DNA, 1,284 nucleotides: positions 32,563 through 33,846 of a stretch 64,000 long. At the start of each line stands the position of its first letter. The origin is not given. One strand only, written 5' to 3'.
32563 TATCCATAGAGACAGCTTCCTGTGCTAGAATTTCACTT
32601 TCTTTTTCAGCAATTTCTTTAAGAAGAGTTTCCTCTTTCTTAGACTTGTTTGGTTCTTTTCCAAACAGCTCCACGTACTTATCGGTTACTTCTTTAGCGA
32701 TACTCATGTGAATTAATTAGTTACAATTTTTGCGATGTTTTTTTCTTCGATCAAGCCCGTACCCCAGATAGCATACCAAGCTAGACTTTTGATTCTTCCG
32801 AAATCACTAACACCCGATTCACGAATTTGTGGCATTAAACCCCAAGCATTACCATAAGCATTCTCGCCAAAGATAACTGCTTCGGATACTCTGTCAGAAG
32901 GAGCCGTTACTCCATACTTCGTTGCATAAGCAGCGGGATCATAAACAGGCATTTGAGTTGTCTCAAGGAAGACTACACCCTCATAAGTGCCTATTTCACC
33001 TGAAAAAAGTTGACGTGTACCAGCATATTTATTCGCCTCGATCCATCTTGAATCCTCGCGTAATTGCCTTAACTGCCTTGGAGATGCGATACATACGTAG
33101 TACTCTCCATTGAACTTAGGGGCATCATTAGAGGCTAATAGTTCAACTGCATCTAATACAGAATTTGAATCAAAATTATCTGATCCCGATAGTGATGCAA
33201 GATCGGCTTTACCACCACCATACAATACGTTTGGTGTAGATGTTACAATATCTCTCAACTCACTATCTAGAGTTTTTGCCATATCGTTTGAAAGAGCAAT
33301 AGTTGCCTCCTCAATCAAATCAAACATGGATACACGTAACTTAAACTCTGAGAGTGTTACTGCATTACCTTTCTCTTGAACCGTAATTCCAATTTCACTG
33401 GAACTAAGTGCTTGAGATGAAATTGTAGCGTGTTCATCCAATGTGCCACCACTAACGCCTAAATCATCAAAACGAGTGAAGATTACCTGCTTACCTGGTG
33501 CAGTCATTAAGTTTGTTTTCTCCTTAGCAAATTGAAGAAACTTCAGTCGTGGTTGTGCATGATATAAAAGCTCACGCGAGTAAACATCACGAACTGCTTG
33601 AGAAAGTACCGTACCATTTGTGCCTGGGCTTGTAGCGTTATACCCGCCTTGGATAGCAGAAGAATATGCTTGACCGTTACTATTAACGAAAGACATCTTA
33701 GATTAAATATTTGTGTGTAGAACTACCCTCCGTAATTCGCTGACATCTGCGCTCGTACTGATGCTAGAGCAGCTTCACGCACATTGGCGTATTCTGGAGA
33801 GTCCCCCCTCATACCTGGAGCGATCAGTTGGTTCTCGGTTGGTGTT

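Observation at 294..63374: Conserved 12-nt motif (gene-sense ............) 6-33 nt upstream of 14 start codons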

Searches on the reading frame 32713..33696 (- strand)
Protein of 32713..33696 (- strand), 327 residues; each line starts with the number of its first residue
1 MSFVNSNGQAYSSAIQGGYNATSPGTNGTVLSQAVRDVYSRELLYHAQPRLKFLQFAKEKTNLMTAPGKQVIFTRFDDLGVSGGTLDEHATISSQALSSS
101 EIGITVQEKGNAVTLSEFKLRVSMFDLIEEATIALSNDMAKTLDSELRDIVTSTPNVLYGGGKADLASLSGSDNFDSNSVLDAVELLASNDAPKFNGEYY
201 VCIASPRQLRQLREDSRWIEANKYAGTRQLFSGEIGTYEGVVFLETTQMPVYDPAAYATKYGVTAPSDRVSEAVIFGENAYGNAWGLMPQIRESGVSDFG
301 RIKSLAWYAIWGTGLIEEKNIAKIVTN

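Call 6: search_protein_families(library=phrogs, proteins=[window:32713-33696:-])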
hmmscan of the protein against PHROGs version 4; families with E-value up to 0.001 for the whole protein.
window:32713-33696:- (327 aa): 6 families
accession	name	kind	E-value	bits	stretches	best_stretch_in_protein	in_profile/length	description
phrog_1357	-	head and packaging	1.1e-53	183.5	1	11-326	12-344/356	major head protein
phrog_334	-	head and packaging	3.1e-11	44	1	157-303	171-344/381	major head protein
phrog_544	-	head and packaging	1.1e-10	42.5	1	41-250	19-217/282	major head protein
phrog_267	-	head and packaging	4.8e-06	27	1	32-287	38-287/410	major head protein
phrog_3437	-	head and packaging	1.2e-05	25.7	1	171-260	149-235/294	major head protein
phrog_283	-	head and packaging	2e-05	25.1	1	90-267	64-235/385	major head protein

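Call 7: search_dna_similar(query=window:32713-33696:-, collection=phages, mode=protein, max_rows=25)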
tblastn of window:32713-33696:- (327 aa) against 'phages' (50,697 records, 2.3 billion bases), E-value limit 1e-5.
Records with a match: 98; places in all: 98; records where one place covers at least 80% of the query: 89.
Best place of each record, by identity: <60% 98.
By first word of the organism name: Streptomyces 35; Vibrio 28; Bacillus 15; Bacteriophage 11; Escherichia 4; Caudovirales 2; Caudoviricetes 2; Bacteroides 1.
By host as written in the record: - 36; Streptomyces griseus ATCC 10137 10; Streptomyces scabiei RL-34 7; Streptomyces lividans JI 1326 6; Vibrio crassostreae 6; Bacillus megaterium 6; Bacillus megaterium Km 5; Escherichia coli 4; and 10 more.
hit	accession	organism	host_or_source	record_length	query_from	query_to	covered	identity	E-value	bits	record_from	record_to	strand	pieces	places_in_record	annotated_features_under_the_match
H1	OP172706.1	Bacteroides phage BS162P1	Bacteroides salyersiae BSC162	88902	22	326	93%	50.3%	3e-96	317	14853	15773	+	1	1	hypothetical protein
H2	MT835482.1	Bacteriophage sp.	human fecal samples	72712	29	326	91%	50.3%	6e-97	319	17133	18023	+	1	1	record has no annotation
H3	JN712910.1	Bacillus phage BCD7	Bacillus cereus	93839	22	318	91%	42.5%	1e-68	237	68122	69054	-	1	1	hypothetical protein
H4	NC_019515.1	Bacillus phage BCD7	Bacillus cereus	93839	22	318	91%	42.5%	1e-68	237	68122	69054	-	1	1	major head protein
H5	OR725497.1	Streptomyces phage LuckySocke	Streptomyces lividans JI 1326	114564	8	327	98%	38.1%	2e-54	196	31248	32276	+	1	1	78: major capsid protein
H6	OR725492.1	Streptomyces phage Alone3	Streptomyces lividans JI 1326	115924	8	327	98%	38.1%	2e-54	196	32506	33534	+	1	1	80: major capsid protein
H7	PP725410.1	Streptomyces phage GiJojo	Streptomyces mirabilis NRRL B-2400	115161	8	327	98%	38.0%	4e-55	199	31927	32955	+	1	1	71: major capsid protein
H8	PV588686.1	Streptomyces phage pSt2308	Streptomyces turgidiscabies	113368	8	327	98%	37.6%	3e-55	199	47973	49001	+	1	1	major capsid protein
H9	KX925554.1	Streptomyces phage BRock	Streptomyces sp. 5a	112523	8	327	98%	37.3%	1e-54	197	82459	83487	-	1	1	major capsid protein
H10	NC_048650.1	Streptomyces phage BRock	Streptomyces sp. 5a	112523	8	327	98%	37.3%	1e-54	197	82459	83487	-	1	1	major head protein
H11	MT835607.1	Bacteriophage sp.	human fecal samples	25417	2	281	86%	28.6%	4e-18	91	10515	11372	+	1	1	record has no annotation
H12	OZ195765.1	Vibrio phage D65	Seawater and oysters mix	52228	28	315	88%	27.7%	2e-19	95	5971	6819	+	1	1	hypothetical protein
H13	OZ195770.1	Vibrio phage D59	Seawater and oysters mix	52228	28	315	88%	27.7%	2e-19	95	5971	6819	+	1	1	hypothetical protein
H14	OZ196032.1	Vibrio phage D173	Seawater and oysters mix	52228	28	315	88%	27.7%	2e-19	95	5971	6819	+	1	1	hypothetical protein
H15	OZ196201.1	Vibrio phage D68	Seawater and oysters mix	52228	28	315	88%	27.7%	2e-19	95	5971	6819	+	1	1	hypothetical protein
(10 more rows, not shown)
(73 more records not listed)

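Call 13: find_related_loci(query=window:32713-33696:-, collection=viral_contigs, flank=10000)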
Query window:32713-33696:- (327 aa) in viral_contigs; peptide patterns used: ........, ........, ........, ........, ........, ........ (x = any residue, [..] = any of these).
18 stretches matched a pattern; 5 encode a relative of the query (tblastn E <= 1e-3); 5 distinct loci.
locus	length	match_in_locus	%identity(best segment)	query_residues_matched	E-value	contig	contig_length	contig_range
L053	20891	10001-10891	51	29-326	9e-99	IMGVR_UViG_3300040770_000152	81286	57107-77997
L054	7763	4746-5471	34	31-282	2e-31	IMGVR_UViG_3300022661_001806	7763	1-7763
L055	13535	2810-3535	34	31-282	2e-31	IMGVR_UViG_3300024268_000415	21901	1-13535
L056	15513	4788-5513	34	31-282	2e-31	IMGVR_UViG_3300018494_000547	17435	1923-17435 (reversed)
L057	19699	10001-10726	34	31-282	2e-31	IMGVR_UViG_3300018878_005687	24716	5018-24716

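Call 26: find_encoding_contigs(protein=window:32713-33696:-, flank=10000, max_places=10)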
Protein window:32713-33696:- (327 aa): no gene with exactly this product is on record in the collection.

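Call 27: find_homologous_proteins(query=window:32713-33696:-)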
Query window:32713-33696:- (327 aa): 192 proteins with E <= 0.001 among 2236 candidates; the best 120 are listed.
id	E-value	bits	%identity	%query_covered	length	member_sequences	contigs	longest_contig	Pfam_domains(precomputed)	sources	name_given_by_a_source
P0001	9.4e-212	720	100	100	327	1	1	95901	PF25209.3,PF13252.13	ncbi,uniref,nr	ncbi:N4-gp56 family major capsid protein [Flammeovirga agarivorans]|uniref:N4-gp56 family major caps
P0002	5.2e-97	343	52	95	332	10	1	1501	PF25209.3,PF13252.13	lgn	-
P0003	6.8e-97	343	52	95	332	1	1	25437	PF25209.3,PF13252.13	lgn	-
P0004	1.1e-95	339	50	95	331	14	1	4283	PF25209.3,PF13252.13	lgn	-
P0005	3.9e-95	337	51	94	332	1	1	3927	PF13252.13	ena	-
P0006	2.4e-94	334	53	93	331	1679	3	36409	PF25209.3,PF13252.13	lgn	-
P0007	1.2e-93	332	50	91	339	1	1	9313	PF25209.3,PF13252.13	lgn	-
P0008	1.5e-93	332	50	93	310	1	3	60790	PF13252.13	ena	-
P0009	3.9e-93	330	51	91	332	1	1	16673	PF25209.3,PF13252.13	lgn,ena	-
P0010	9.1e-93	329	50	94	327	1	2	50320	PF25209.3,PF13252.13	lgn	-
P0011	1.2e-92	329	50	91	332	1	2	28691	PF25209.3,PF13252.13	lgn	-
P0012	1.7e-92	328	50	91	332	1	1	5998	PF25209.3,PF13252.13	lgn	-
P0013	1.8e-92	328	50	91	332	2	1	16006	PF25209.3,PF13252.13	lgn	-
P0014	1.8e-92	328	50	91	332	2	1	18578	PF25209.3,PF13252.13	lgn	-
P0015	1.8e-92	328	50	91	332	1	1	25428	PF25209.3,PF13252.13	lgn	-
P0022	5.4e-92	326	48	100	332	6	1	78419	PF25209.3,PF13252.13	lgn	-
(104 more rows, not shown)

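Call 35: find_encoding_contigs(protein=P0001, flank=10000, max_places=4)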
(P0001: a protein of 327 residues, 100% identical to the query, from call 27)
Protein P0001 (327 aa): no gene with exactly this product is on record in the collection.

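Call 61: search_dna_similar(query=window:32713-33696:-, collection=plasmids, mode=protein, max_rows=15)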
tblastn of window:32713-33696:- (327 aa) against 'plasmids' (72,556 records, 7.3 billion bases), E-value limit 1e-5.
Records with a match: 2; places in all: 2; records where one place covers at least 80% of the query: 0.
Best place of each record, by identity: <60% 2.
By first word of the organism name: Vescimonas 1; Monoglobus 1.
By predicted mobility (MOB-suite, as given by PLSDB): non-mobilizable 2.
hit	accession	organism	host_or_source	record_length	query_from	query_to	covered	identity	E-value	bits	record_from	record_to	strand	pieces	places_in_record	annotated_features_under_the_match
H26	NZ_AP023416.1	Vescimonas fastidiosa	Homo sapiens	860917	31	252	68%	32.9%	8e-22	103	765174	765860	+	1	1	N4-gp56 family major capsid protein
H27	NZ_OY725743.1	Monoglobus pectinilyticus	-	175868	19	259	74%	29.6%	4e-22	104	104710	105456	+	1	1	N4-gp56 family major capsid protein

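Call 86: find_encoding_contigs(protein=P0003, flank=10000, max_places=2)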
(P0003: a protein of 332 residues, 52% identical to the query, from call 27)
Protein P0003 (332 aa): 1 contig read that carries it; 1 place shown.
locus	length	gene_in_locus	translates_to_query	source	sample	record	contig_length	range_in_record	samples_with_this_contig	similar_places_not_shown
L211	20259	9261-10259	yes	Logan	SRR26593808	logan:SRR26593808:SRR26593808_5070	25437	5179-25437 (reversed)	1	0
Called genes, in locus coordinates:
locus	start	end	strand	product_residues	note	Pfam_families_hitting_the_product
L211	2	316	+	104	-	?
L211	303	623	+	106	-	-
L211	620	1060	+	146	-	-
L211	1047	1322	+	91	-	-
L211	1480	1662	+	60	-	PF13619:KTSC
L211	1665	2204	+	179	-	PF01242:PTPS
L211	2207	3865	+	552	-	-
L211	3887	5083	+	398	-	-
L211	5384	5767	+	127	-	-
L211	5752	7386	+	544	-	-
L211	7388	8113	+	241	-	-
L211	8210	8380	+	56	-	-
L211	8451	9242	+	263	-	-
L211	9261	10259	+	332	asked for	PF25209:Phage_capsid_4 (weak), PF13252:Phage_capsid_3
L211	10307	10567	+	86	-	-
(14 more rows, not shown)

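Call 87: find_encoding_contigs(protein=P0022, flank=10000, max_places=2)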
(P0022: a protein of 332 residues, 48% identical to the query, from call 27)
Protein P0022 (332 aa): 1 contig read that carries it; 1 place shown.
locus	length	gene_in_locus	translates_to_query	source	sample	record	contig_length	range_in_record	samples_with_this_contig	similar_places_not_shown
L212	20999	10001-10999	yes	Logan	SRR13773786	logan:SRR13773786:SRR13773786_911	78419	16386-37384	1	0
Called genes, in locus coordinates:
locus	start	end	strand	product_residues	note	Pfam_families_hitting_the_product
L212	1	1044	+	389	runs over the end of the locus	-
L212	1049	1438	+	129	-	-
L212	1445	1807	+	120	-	-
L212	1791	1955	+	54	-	-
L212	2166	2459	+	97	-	-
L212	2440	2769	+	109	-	-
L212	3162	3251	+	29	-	-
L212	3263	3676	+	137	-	-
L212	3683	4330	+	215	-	-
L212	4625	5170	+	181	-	PF01242:PTPS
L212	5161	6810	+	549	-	-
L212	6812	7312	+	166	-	-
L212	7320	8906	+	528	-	PF05133:SPP1_portal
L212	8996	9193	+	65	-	-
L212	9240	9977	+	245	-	-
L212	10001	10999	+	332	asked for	PF25209:Phage_capsid_4 (weak), PF13252:Phage_capsid_3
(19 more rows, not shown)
